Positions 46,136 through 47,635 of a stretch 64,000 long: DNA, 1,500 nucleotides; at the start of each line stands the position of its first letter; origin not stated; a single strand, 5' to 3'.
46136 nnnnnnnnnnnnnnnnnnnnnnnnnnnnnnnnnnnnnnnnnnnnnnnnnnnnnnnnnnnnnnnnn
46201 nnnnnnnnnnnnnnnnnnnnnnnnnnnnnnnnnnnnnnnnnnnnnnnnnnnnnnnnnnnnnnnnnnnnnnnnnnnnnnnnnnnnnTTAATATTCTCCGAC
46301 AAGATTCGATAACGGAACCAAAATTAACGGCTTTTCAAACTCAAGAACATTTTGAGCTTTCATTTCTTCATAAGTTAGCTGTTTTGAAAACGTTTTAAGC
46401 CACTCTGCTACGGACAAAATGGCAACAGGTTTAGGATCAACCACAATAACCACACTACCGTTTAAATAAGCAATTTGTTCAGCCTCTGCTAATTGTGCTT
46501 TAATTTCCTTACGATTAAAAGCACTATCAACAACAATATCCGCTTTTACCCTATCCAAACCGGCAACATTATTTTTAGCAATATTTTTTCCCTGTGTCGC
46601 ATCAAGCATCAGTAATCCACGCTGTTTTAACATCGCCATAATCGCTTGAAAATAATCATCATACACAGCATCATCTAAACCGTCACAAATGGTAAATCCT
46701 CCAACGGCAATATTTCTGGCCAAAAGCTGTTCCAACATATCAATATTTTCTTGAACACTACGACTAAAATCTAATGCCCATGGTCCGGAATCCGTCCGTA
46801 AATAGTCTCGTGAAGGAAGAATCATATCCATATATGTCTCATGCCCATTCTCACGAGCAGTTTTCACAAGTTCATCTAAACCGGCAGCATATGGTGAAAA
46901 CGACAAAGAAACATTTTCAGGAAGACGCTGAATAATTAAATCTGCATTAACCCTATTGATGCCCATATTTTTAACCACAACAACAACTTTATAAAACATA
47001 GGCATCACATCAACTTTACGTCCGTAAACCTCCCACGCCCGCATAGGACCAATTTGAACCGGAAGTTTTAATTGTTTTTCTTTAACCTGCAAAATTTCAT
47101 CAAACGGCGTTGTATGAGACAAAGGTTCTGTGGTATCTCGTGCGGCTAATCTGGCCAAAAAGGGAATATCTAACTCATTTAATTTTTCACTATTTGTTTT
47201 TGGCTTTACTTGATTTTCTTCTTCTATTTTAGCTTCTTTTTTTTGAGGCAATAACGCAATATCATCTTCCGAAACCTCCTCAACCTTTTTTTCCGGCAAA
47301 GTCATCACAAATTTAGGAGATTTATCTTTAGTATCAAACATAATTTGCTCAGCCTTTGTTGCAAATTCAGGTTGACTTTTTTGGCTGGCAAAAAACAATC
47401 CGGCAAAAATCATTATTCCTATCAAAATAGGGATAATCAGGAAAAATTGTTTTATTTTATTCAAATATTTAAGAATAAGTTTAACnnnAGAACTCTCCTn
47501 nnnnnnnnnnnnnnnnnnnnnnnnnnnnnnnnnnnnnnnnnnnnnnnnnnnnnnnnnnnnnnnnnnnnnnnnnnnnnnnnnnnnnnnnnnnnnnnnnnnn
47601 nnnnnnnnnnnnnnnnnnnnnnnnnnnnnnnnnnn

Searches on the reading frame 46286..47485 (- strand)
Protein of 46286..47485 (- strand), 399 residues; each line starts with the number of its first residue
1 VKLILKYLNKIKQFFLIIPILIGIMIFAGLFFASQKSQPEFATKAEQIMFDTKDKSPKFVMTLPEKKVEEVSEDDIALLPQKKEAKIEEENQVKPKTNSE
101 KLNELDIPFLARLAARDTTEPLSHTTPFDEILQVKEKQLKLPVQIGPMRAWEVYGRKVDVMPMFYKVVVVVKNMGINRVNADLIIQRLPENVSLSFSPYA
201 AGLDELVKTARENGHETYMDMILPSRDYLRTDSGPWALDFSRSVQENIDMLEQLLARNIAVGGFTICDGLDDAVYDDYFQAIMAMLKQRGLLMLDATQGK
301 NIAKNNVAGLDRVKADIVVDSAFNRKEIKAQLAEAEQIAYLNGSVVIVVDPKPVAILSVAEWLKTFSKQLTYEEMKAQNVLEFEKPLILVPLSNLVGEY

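Call 85: search_protein_families(library=pfam, proteins=[window:46286-47485:-], max_evalue=0.00001)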
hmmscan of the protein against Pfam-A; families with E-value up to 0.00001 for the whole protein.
window:46286-47485:- (399 aa): 1 family
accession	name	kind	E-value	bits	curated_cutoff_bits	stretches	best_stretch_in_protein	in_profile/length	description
PF04748.18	Polysacc_deac_2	-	3e-27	95.5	27.5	1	169-369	1-201/212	Divergent polysaccharide deacetylase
